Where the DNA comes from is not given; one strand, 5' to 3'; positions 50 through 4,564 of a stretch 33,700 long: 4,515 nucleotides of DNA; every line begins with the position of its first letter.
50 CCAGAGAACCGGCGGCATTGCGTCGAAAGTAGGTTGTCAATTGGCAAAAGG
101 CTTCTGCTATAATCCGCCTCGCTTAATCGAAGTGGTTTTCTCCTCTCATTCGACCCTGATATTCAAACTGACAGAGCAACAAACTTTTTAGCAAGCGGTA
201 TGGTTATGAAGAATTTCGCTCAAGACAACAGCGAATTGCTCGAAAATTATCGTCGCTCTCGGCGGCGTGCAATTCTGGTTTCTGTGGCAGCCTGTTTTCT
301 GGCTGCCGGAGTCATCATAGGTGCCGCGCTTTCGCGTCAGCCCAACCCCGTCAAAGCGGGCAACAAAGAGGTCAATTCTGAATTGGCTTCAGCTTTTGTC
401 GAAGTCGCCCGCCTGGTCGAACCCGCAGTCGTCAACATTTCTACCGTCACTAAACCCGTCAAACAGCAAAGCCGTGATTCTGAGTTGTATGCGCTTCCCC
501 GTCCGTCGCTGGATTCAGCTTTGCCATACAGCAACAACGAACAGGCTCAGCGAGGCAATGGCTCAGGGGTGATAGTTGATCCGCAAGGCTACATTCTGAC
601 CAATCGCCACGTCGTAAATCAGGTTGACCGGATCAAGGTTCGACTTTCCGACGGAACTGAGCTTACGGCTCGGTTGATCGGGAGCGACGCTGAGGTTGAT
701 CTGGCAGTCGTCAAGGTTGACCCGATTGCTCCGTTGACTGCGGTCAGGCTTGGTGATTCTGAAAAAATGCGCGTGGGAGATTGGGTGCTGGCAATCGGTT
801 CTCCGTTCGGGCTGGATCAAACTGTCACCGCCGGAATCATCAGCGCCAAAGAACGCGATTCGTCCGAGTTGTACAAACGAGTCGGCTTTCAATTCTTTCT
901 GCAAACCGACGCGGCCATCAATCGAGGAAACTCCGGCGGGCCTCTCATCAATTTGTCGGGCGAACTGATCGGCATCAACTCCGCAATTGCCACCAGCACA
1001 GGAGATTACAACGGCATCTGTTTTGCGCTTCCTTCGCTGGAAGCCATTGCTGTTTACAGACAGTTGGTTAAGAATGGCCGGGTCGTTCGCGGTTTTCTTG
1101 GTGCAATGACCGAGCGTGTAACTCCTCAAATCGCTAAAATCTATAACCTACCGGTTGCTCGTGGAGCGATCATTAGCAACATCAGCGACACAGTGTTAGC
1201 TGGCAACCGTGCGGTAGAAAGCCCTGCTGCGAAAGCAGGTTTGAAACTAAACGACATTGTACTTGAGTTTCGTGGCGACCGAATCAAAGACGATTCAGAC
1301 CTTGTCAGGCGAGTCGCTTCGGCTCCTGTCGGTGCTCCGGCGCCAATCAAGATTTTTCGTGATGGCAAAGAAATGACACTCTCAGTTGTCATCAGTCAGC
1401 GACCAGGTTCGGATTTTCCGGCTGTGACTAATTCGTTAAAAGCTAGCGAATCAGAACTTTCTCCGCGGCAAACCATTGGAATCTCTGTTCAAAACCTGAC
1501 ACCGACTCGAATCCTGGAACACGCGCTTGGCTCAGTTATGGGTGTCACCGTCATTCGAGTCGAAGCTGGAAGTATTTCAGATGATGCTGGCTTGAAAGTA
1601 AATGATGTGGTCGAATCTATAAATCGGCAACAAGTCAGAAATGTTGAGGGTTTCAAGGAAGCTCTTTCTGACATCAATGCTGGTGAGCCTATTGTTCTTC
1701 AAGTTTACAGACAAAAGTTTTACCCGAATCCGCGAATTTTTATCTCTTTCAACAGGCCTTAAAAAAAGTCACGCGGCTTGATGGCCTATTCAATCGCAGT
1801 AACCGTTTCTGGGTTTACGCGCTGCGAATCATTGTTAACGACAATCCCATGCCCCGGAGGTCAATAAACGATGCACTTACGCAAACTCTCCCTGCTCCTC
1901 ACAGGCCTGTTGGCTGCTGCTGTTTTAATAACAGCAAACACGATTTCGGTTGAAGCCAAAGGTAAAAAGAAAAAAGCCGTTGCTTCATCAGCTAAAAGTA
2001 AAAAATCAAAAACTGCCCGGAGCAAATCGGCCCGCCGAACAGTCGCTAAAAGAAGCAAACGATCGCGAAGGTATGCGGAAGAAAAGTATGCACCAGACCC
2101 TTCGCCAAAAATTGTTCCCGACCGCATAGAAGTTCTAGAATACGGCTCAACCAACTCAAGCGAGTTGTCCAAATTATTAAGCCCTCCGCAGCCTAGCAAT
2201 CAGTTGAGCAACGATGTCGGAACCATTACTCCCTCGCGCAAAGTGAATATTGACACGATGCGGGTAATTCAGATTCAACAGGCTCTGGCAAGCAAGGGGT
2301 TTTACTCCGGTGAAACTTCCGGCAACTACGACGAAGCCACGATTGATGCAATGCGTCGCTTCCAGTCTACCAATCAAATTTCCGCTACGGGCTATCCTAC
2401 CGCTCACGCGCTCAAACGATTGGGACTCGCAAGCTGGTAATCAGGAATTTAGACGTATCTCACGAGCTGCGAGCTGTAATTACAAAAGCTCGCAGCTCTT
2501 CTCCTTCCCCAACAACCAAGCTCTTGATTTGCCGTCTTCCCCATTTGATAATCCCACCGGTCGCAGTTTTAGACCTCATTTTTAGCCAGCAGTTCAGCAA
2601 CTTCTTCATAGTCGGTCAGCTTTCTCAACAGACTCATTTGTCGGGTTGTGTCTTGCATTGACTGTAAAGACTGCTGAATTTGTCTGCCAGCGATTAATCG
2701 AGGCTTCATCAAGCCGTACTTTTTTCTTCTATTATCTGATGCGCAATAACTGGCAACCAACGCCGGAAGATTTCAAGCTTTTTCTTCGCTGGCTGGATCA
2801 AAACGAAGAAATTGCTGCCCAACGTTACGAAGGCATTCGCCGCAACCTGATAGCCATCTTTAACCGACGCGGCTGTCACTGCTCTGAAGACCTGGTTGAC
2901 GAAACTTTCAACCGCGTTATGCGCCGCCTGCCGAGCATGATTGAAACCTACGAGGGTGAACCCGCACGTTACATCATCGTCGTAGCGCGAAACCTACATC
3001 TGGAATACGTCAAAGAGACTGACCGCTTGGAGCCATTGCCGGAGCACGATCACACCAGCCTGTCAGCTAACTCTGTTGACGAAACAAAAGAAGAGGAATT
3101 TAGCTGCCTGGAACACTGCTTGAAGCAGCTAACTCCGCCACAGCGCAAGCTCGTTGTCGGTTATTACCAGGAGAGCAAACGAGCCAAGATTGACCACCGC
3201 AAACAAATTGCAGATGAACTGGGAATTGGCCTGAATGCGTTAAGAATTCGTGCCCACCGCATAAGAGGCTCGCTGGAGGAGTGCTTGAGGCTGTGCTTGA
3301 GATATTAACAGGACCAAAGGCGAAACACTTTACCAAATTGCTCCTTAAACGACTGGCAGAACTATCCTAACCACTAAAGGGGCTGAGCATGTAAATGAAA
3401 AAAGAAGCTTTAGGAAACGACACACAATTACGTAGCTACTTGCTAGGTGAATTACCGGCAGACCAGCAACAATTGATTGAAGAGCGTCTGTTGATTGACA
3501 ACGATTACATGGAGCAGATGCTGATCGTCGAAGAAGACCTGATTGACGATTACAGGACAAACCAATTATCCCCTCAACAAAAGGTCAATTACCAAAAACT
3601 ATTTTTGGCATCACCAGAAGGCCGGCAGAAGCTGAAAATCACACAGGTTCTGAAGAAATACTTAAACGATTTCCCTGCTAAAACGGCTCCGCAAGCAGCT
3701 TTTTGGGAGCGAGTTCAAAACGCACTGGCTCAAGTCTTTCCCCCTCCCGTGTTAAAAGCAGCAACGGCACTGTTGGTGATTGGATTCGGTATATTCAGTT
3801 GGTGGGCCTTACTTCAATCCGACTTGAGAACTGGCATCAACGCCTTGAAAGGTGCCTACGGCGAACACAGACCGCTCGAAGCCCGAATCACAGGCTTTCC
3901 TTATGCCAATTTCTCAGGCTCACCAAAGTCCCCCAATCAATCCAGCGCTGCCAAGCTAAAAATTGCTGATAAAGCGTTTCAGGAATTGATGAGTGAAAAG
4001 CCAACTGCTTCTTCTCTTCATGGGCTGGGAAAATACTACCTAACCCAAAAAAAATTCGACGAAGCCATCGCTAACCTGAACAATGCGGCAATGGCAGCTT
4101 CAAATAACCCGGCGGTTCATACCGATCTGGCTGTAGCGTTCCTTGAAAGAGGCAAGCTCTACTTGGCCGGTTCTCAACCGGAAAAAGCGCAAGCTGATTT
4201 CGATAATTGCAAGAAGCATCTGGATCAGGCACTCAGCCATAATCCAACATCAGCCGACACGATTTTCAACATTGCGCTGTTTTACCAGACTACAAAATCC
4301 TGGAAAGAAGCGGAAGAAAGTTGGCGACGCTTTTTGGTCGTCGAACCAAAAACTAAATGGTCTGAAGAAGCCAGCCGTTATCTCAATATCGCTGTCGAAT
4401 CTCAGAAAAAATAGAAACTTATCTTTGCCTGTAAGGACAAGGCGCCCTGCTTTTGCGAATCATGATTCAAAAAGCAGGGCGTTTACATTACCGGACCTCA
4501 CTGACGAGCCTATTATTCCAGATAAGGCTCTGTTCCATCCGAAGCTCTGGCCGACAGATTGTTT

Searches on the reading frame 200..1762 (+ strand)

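Call 7: search_protein_families(library=pfam, proteins=[window:200-1762:+], max_evalue=0.001)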
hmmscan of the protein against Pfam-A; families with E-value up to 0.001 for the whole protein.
window:200-1762:+ (520 aa): 7 families
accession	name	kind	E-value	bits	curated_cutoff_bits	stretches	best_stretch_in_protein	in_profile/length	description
PF13365.12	Trypsin_2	-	2.8e-34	119.4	27.6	1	121-259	1-144/144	Trypsin-like peptidase domain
PF13180.12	PDZ_2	-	1.6e-22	80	27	2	339-396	21-78/80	PDZ domain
PF00089.32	Trypsin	-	2e-18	67.5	20.6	1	121-272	27-208/220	Trypsin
PF17820.7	PDZ_6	-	6.8e-16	58.2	27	2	451-504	2-54/54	PDZ domain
PF00595.29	PDZ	-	4.5e-07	30.6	23.2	1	422-483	8-61/81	PDZ domain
PF12812.13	PDZ_1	-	4.5e-06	27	28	0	427-492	12-75/78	PDZ-like domain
PF10459.15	Peptidase_S46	-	3.9e-05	23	22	0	227-260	619-650/698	Peptidase S46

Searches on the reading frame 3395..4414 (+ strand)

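Call 7: search_protein_families(library=pfam, proteins=[window:3395-4414:+], max_evalue=0.001)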
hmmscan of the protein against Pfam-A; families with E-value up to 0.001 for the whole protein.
window:3395-4414:+ (339 aa): 10 families
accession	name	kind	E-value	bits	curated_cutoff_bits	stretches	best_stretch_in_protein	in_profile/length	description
PF14559.12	TPR_19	-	2.1e-09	38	25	1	216-255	2-41/68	Tetratricopeptide repeat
PF07719.23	TPR_2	-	1.3e-08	34.8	27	0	207-237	3-33/34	Tetratricopeptide repeat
PF00515.34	TPR_1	-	6.1e-08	32.6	27.8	0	206-231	2-27/34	Tetratricopeptide repeat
PF13428.12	TPR_14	-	5.6e-07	30.1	23.5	0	208-246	4-42/44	Tetratricopeptide repeat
PF13424.12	TPR_12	-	1.1e-06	29.1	30.1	1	204-267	2-66/77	Tetratricopeptide repeat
PF13431.12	TPR_17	-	2.3e-06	27.9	24.4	0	276-307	2-33/34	Tetratricopeptide repeat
PF13414.12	TPR_11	-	8.9e-06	25.7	26.8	0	212-252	1-41/42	TPR repeat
PF13374.12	TPR_10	-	0.00018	21.8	27.5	0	204-226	1-23/42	Tetratricopeptide repeat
PF13432.12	TPR_16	-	0.00031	21.6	32.7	0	211-255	3-47/65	Tetratricopeptide repeat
PF13181.12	TPR_8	-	0.00033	21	25.7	0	205-237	1-33/34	Tetratricopeptide repeat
